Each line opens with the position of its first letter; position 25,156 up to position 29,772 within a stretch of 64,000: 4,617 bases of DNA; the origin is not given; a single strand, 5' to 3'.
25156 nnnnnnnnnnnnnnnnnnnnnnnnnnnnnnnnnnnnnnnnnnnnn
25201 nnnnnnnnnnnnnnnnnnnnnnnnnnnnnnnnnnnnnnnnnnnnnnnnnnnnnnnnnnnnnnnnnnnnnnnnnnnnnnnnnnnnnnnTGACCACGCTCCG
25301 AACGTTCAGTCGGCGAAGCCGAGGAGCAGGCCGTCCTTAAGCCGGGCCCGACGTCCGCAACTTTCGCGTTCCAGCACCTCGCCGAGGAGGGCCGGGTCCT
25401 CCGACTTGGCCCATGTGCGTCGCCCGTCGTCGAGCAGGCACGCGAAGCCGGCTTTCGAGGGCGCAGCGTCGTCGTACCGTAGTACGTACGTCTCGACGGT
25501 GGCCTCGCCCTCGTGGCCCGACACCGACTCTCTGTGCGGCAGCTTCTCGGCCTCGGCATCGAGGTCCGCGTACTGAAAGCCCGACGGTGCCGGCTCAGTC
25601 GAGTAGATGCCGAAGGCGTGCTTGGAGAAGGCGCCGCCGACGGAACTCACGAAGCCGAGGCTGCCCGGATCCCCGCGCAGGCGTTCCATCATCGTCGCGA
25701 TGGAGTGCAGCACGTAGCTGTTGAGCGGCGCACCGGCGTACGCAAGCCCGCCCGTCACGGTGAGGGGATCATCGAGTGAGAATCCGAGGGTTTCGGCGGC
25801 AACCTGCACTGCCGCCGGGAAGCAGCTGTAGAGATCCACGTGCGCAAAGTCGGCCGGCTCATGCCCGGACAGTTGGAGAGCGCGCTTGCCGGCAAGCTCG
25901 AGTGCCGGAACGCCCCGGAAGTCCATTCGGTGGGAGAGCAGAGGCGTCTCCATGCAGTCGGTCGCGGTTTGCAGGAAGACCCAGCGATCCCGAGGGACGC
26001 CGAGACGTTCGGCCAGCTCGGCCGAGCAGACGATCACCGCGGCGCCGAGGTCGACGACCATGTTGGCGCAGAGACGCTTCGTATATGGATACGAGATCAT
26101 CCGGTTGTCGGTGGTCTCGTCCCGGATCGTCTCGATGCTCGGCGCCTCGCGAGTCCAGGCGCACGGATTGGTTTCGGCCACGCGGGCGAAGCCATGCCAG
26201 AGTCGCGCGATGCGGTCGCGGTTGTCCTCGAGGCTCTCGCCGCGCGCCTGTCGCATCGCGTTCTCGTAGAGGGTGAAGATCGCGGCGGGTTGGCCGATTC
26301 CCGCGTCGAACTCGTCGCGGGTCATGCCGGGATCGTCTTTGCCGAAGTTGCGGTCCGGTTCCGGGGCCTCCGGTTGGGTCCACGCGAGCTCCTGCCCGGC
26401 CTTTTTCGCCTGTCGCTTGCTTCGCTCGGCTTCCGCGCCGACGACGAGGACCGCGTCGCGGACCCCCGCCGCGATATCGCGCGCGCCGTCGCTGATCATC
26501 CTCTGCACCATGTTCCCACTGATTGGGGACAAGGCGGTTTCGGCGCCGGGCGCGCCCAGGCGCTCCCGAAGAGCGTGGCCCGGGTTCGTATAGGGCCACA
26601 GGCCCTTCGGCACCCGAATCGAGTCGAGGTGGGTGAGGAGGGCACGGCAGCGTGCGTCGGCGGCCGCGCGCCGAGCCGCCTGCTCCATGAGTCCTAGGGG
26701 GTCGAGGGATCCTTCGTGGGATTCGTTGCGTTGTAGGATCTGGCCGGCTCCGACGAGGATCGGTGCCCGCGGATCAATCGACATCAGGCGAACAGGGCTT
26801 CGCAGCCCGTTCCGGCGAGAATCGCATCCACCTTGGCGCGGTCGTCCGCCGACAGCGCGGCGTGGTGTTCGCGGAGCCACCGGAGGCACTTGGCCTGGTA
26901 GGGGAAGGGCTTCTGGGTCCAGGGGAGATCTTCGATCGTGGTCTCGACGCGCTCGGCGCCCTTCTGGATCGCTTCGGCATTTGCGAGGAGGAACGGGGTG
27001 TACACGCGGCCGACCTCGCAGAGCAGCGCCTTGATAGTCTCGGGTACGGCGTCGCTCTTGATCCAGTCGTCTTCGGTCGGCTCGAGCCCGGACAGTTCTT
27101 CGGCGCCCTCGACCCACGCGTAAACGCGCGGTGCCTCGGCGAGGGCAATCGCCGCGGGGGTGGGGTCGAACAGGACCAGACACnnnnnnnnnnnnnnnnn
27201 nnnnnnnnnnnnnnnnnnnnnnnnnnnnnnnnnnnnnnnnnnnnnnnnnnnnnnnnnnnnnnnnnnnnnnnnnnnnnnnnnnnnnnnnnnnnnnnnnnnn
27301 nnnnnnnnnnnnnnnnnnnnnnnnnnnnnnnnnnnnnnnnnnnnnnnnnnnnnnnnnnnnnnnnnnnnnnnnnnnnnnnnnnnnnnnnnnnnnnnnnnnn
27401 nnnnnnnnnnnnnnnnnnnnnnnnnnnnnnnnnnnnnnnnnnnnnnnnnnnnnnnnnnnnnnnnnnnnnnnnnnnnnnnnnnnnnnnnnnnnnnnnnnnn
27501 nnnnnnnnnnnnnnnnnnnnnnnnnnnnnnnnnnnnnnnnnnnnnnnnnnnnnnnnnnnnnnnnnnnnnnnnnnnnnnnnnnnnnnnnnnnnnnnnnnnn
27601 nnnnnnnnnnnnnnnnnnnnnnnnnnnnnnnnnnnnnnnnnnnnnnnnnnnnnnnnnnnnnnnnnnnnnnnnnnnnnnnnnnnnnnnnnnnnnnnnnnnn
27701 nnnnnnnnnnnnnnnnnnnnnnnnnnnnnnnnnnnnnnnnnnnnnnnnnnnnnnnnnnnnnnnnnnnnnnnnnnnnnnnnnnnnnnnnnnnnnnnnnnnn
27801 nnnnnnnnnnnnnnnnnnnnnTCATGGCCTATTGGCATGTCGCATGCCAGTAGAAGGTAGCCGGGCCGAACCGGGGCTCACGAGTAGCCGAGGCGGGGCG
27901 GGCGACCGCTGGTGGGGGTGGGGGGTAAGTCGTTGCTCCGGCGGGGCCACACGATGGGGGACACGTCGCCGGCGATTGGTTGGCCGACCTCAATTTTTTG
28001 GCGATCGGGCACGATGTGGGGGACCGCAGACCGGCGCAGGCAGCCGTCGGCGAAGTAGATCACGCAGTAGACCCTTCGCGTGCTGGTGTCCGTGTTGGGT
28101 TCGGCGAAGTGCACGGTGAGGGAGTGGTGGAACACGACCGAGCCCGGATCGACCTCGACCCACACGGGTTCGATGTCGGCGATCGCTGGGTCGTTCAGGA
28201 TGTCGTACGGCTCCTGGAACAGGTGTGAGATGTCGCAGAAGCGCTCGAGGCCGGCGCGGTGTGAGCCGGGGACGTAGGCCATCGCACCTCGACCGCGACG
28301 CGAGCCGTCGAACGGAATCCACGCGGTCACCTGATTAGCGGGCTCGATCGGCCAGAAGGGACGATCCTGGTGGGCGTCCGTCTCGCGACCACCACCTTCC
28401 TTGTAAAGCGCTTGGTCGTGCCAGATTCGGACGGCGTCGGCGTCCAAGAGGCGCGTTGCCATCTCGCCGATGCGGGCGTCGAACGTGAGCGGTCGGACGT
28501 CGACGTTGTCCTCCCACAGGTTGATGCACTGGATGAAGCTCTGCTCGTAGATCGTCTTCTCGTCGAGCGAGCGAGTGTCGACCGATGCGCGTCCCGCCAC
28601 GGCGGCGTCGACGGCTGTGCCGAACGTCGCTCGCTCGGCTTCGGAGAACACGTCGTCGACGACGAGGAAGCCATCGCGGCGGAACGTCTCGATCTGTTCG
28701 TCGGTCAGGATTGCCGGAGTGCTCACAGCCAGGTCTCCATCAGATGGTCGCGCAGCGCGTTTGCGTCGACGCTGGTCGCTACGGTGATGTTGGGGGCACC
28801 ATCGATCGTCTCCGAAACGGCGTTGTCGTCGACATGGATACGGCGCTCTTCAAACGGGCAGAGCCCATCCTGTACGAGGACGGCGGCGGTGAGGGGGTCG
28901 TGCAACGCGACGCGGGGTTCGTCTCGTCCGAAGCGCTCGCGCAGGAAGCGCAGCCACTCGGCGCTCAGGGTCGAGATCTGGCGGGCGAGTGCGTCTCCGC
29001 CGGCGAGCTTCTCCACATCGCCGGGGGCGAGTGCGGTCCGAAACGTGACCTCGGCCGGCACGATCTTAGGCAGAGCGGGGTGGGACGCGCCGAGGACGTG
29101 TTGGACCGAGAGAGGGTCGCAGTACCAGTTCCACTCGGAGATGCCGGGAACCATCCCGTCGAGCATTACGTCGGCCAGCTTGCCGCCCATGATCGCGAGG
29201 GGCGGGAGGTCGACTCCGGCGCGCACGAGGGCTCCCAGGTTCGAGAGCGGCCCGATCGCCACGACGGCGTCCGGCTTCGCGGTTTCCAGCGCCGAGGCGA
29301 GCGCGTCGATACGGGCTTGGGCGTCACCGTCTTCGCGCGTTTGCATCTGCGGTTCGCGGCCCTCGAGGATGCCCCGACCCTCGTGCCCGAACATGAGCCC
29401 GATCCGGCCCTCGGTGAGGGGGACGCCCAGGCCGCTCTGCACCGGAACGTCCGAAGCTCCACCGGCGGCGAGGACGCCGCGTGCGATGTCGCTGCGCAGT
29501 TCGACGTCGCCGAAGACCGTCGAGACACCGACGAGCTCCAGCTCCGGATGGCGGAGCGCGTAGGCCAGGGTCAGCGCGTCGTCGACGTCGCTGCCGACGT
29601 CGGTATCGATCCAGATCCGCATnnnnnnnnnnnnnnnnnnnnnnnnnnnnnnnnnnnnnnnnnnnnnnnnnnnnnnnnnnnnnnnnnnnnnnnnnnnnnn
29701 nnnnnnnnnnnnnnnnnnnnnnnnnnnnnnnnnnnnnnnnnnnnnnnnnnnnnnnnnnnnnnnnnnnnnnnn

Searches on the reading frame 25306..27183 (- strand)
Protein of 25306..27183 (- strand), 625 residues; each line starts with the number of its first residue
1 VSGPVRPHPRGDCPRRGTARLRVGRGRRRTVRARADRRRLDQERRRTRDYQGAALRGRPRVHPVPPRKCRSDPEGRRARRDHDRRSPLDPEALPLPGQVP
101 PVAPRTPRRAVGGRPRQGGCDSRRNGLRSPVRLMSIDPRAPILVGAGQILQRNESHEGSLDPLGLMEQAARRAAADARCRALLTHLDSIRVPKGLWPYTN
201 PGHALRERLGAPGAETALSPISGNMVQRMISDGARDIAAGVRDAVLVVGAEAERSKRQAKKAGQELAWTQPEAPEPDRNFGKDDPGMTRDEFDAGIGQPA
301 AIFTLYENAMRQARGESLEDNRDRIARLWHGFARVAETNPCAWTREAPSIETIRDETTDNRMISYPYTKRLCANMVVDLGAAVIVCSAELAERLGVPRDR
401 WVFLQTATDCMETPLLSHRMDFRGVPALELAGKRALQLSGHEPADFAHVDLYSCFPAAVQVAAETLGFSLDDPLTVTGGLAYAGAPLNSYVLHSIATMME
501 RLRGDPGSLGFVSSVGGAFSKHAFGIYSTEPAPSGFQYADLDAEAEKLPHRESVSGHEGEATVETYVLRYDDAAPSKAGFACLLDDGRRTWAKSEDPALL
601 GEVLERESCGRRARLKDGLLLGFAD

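Call 69: search_protein_families(library=pfam, proteins=[window:25306-27183:-], max_evalue=0.0001)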
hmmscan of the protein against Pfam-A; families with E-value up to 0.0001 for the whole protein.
window:25306-27183:- (625 aa): 2 families
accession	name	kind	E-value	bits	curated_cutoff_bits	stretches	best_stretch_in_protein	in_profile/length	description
PF18313.7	TLP1_add_C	-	6.8e-06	26.4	26.1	1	540-616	1-79/83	Thiolase-like protein type 1 additional C-terminal domain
PF22691.2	Thiolase_C_1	-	7.1e-05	23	28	0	414-468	7-60/144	Thiolase C-terminal domain-like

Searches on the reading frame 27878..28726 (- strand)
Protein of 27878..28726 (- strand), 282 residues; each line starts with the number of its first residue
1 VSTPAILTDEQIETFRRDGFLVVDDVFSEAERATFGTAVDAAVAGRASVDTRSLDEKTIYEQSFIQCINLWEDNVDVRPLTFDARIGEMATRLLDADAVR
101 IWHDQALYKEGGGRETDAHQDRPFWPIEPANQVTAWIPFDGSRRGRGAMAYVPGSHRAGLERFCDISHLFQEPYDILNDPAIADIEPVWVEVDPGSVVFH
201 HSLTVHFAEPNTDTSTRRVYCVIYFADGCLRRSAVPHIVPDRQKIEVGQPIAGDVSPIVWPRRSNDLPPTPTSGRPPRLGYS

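Call 12: search_protein_families(library=pfam, proteins=[window:27878-28726:-], max_evalue=0.001)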
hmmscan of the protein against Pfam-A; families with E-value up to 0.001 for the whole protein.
window:27878-28726:- (282 aa): 1 family
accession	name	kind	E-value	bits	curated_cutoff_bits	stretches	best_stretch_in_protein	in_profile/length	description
PF05721.19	PhyH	-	1.6e-25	91.1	22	1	15-219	1-213/213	Phytanoyl-CoA dioxygenase (PhyH)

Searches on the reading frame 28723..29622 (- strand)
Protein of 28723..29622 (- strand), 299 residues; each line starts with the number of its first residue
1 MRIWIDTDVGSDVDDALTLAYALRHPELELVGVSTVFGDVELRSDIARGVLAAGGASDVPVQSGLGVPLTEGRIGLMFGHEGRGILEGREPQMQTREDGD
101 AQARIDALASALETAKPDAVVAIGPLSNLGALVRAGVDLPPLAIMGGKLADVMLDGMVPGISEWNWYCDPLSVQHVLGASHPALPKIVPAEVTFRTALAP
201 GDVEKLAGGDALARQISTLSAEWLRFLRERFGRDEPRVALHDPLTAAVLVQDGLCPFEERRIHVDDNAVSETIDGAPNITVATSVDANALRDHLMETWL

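Call 12: search_protein_families(library=pfam, proteins=[window:28723-29622:-], max_evalue=0.001)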
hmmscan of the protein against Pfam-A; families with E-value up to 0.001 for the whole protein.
window:28723-29622:- (299 aa): 1 family
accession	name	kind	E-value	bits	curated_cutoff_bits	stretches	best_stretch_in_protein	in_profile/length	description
PF01156.24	IU_nuc_hydro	-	2.6e-42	146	34.2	1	3-291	1-296/297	Inosine-uridine preferring nucleoside hydrolase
